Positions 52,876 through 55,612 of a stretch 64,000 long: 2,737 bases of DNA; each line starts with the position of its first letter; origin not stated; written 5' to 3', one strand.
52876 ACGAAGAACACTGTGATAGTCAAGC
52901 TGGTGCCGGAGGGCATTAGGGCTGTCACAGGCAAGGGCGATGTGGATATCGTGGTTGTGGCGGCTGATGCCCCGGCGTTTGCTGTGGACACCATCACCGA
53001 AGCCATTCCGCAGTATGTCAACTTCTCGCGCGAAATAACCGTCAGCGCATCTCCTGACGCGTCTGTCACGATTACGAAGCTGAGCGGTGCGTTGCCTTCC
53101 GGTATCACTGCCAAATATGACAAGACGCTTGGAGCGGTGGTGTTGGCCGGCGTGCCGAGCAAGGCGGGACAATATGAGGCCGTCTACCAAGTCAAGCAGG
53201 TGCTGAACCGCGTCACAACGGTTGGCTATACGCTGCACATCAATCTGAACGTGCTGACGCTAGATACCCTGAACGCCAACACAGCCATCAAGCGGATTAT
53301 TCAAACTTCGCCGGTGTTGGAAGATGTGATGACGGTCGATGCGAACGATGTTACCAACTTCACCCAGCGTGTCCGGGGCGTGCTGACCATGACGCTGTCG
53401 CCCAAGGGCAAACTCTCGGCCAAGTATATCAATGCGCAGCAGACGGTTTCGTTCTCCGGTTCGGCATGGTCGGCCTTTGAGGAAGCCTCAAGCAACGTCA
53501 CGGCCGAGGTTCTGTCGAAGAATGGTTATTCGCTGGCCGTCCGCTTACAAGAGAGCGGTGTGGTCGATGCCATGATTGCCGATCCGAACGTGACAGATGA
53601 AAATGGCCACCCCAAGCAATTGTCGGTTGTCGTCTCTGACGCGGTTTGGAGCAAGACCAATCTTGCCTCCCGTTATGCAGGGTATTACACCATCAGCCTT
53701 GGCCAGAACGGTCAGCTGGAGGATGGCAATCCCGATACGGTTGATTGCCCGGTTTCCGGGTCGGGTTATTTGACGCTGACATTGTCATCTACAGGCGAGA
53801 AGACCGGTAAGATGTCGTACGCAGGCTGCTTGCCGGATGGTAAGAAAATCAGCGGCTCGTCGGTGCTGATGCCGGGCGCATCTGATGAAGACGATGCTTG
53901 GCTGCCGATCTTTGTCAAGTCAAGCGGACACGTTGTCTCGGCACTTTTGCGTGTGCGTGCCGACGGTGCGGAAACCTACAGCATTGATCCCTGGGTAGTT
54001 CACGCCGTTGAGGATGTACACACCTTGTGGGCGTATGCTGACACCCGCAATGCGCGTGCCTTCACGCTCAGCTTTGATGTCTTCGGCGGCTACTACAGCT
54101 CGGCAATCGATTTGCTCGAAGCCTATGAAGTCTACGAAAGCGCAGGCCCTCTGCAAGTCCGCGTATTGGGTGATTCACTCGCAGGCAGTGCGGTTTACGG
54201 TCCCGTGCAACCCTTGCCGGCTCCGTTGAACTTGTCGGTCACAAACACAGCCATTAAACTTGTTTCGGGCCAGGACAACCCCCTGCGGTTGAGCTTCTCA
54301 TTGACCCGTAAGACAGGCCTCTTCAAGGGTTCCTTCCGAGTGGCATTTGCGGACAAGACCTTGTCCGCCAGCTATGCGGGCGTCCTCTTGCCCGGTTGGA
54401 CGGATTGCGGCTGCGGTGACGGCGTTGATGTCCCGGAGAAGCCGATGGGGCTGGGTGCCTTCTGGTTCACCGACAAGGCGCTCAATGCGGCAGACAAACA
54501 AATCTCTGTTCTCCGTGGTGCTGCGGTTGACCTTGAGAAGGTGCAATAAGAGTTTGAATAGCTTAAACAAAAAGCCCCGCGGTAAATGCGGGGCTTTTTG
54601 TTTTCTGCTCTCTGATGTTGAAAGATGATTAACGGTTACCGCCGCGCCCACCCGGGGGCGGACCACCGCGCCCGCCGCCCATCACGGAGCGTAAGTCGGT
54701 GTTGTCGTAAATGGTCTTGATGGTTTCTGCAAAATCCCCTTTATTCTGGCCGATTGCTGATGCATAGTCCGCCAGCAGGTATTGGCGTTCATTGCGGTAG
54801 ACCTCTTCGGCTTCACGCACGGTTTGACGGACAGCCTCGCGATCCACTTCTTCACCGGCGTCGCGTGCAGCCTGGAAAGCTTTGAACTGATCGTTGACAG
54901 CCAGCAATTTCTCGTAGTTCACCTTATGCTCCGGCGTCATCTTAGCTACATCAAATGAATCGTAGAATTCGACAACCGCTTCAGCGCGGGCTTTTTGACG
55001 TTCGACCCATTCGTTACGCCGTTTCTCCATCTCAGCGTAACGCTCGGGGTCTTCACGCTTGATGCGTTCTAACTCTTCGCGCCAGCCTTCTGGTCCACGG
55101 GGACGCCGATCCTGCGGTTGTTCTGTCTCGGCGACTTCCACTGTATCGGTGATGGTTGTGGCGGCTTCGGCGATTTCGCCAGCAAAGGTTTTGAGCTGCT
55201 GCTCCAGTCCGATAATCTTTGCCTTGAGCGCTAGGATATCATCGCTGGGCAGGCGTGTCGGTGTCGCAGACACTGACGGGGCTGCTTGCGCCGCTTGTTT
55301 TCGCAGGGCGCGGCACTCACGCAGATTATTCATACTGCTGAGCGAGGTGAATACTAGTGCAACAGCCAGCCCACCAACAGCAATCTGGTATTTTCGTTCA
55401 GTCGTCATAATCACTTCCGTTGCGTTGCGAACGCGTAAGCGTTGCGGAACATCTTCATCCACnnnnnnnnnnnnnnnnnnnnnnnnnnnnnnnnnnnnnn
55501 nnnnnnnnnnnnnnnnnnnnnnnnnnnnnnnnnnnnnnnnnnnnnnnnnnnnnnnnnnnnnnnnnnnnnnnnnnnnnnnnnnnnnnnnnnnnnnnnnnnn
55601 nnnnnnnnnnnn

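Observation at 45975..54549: Two tandem giant (1365 and 1458 aa) secreted proteins with N-terminal thioredoxin-fold CxxC domains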

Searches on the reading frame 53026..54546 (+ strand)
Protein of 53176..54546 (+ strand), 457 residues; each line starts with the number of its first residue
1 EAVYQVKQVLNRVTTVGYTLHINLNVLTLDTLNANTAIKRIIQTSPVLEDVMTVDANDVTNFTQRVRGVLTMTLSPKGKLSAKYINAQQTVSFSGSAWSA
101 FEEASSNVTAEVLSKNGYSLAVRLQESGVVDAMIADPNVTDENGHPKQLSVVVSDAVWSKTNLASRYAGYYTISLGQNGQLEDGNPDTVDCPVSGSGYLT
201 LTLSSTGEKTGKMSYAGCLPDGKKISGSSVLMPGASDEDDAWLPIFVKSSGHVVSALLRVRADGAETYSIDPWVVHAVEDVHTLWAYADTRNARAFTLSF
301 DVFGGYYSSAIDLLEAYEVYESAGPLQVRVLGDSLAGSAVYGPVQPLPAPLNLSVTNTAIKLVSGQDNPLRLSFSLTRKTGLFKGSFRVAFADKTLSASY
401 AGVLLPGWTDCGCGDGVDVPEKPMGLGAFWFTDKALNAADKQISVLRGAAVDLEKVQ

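Call 35: predict_structure(alignment_id=A2)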
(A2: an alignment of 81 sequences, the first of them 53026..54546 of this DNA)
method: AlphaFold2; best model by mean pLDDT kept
length: 507 residues; sequences in the alignment: 81
mean_pLDDT: 90.9   pTM: 0.88
mean pLDDT of the five models: 90.9, 90.3, 89.8, 89.8, 89.3
residues with pLDDT >= 90: 376; 70-90: 96; 50-70: 30; < 50: 5
segments of 3 or more residues with pLDDT < 50: none
pLDDT, mean of each block of 10 residues (from residue 1): 77 95 95 92 92 96 94 88 67 79 75 82 90 97 93 91 97 91 95 92 89 96 90 57 92 97 98 98 83 96 97 94 93 93 90 96 93 91 91 94 97 96 98 98 98 92 74 96 93 94 93
secondary structure, 60 per line:
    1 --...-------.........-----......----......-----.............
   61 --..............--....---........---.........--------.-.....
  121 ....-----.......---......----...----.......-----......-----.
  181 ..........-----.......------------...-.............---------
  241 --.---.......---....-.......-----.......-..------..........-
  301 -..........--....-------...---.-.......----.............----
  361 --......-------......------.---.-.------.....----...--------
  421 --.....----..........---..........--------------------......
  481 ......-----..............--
elements in order: E3-5 E13-21 E27-32 E37-42 E48-60 E63-76 H79-82 H86-93 E97-105 E116-124 E130-136 E140-145 E150-152 E157-163 E169-174 E180-190 E196-202 E219-231 E247-253 H257-260 E262-268 E274-280 E290-299 E302-311 H314-317 E325-327 E333-339 E344-356 H363-368 E376-381 E401-405 E410-412 E423-427 E432-441 E445-454 E475-486 E492-505
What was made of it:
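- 53242..54546 (+): Shared C-terminal all-beta module (aa 1023-1457). It carries the third conserved Cys pair, CGC (aa 1411-1413), at 54406-54414. AF2 model of aa 951-1457: pLDDT 90.9, pTM 0.88 (call 35).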

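Call 39: fold_search(model_id=the predicted structure, library=pdb)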
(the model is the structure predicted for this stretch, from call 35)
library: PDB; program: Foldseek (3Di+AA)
matches with E <= 10: 614; with E <= 0.001: 0
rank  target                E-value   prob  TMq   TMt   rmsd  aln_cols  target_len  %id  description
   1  7ado_A                1.8e-03  0.15  0.09  0.06  23.6       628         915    8  Cryo-EM structure of human ER membrane protein complex in lipid nanodiscs (released 2020-12-02)
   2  9hcj_R0               2.0e-03  0.28  0.12  0.05  22.5       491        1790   10  D. discoideum nuclear pore complex (released 2024-12-25)
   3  6ww7_A                3.0e-03  0.23  0.12  0.07  29.5       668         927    7  Structure of the human ER membrane protein complex in a lipid nanodisc (released 2020-05-27)
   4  4r40_C                3.1e-03  0.21  0.09  0.10  23.8       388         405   10  Crystal Structure of TolB/Pal complex from Yersinia pestis. (released 2014-09-03)
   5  4k3y_A                3.9e-03  0.28  0.10  0.13  20.6       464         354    8  Crystal structure of a subtype N11 neuraminidase-like protein of A/flat-faced bat/Peru/033/2010 (H18N11) (released 2013-10-23)
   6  4fhm_B                4.1e-03  0.15  0.08  0.06  22.0       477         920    9  Nup37-Nup120(aa1-961) complex from Schizosaccharomyces pombe (released 2012-09-26)
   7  2o62_B                6.0e-03  0.84  0.16  0.27  18.6       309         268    9  CRYSTAL STRUCTURE OF A PROTEIN WITH UNKNOWN FUNCTION FROM DUF3598 FAMILY (NPUN_R4044) FROM NOSTOC PUNCTIFORME PCC 7310 (released 2007-02-13)
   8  9c7v_1                7.6e-03  0.11  0.09  0.06  25.1       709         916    9  Structure of the human BOS:human EMC complex in GDN (released 2024-08-21)
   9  7adp_A                9.2e-03  0.11  0.10  0.06  27.5       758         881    8  Cryo-EM structure of human ER membrane protein complex in GDN detergent (released 2020-12-02)
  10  9fqr_H8               9.6e-03  0.10  0.09  0.05  24.6       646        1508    9  96-nm repeat of axonemal doublet microtubules from bovine sperm (released 2025-03-26)
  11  9ifo_A                1.1e-02  0.07  0.08  0.04  29.0       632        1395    9  Structure of Teneurin-Like Protein (TLP) (released 2026-03-11)
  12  6qp7_A                1.3e-02  0.12  0.10  0.09  24.4       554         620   10  Drosophila Semaphorin 2a (released 2019-08-21)
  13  9g41_A                1.5e-02  0.11  0.11  0.06  27.9       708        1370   11  Mouse Teneurin2 dimer variant A0B1 (released 2026-01-21)
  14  3qbj_A                1.8e-02  0.10  0.10  0.08  26.0       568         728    7  Crystal structure of dipeptidyl peptidase IV in complex with inhibitor (released 2012-01-25)
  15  8bbe_E                1.9e-02  0.08  0.09  0.06  24.7       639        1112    8  Structure of the IFT-A complex; IFT-A2 module (released 2022-12-21)
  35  4es7                  5.7e-02  0.63  0.14  0.30   8.6       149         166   13  crystal structure of protein HC from Homo sapiens at 2 angstrom (released 2013-04-24)
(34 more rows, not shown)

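Call 70: search_protein_representatives(protein=window:53176-54546:+)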
Query: 457 residues. Proteins with E-value up to 0.001 (for the whole library): 507; up to 1e-10: 352; up to 1e-30: 86. The best 150 are listed.
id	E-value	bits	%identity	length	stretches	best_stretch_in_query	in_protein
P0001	0.0e+00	1010.1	100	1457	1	1-457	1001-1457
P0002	3.6e-66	240.4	38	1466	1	2-455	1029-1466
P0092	1.5e-61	225.1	38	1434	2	56-435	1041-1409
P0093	1.2e-60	222.2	40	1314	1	56-437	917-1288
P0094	4.9e-60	220.1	38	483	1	34-436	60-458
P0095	1.9e-57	211.6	39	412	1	63-455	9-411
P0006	3.9e-55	204.0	38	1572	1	2-450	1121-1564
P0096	5.3e-54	200.3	35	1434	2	67-455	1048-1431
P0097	2.2e-53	198.2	38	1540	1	63-448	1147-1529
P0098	6.2e-53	196.7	38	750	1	63-435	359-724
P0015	1.6e-51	192.0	38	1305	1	66-454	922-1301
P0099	5.3e-50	187.1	37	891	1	2-434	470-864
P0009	2.1e-48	181.8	37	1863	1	67-453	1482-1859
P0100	2.7e-48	181.5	36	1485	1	2-435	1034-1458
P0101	4.8e-48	180.6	35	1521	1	59-456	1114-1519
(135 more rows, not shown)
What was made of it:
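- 53242..54546 (+): 507 representative proteins at E <= 1e-3 (call 70).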

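Call 82: fold_search(model_id=the predicted structure, library=viral)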
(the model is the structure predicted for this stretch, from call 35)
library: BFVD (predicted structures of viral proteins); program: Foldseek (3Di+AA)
matches with E <= 10: 551; with E <= 0.001: 2
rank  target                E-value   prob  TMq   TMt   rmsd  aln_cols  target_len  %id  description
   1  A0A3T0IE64            2.9e-04  0.35  0.11  0.10  25.9       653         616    9  (no name in the UniProt tables at hand)
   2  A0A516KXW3            8.4e-04  0.41  0.12  0.07  32.6       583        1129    8  (no name in the UniProt tables at hand)
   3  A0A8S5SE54            1.4e-03  0.30  0.10  0.11  29.6       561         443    9  Uncharacterized protein [Caudovirales sp. ctrNG92]
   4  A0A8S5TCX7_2          5.0e-03  0.16  0.11  0.05  32.1       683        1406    8  Tail protein [Myoviridae sp. ctK5o5]
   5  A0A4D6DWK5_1          5.0e-03  0.15  0.11  0.06  35.4       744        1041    9  Uncharacterized protein [Edwardsiella phage pEt-SU]
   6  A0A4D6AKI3            6.4e-03  0.13  0.09  0.07  55.9       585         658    8  (no name in the UniProt tables at hand)
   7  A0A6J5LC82            1.1e-02  0.12  0.11  0.06  37.4       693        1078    9  Ig [uncultured Caudovirales phage]
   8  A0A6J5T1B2            1.1e-02  0.12  0.10  0.06  33.5       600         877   10  Uncharacterized protein [uncultured Caudovirales phage]
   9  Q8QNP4                1.1e-02  0.11  0.10  0.06  24.0       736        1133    9  EsV-1-17 [Ectocarpus siliculosus virus 1 (isolate New Zealand/Kaikoura/1988)]
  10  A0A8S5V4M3            1.1e-02  0.08  0.08  0.06  33.7       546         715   11  Tail protein [Myoviridae sp. ctKkB1]
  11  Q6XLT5                1.2e-02  0.14  0.10  0.12  23.6       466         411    9  FirrV-1-N1 [Feldmannia irregularis virus a]
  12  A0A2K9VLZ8            1.2e-02  0.08  0.09  0.07  52.7       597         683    9  Distal long tail fiber subunit [Shigella phage Sf25]
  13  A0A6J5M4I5            2.0e-02  0.16  0.12  0.09  23.5       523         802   10  Uncharacterized protein [uncultured Caudovirales phage]
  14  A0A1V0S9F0            2.0e-02  0.13  0.10  0.12  27.4       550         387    6  Uncharacterized protein [Catovirus CTV1]
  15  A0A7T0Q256            2.2e-02  0.12  0.10  0.10  26.5       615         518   10  (no name in the UniProt tables at hand)
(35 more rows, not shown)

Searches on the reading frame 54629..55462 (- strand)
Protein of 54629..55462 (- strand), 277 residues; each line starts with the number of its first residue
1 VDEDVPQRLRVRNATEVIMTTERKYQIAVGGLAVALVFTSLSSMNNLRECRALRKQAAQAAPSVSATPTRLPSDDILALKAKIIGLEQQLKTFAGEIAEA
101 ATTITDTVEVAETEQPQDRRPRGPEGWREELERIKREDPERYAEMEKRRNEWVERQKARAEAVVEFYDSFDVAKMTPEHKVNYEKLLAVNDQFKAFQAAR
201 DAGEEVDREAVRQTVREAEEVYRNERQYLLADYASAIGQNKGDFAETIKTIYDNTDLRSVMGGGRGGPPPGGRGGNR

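Call 9: search_protein_families(library=pfam, proteins=[window:54629-55462:-], max_evalue=0.01)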
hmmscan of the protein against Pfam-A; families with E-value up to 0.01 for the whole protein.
window:54629-55462:- (277 aa): 2 families
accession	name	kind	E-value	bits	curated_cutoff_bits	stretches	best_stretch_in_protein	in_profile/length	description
PF07813.17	LTXXQ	-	0.00018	22.6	24.3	1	87-171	20-89/100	LTXXQ motif family protein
PF15944.10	DUF4752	-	0.0036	17.8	27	0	150-179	35-64/84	Domain of unknown function (DUF4752)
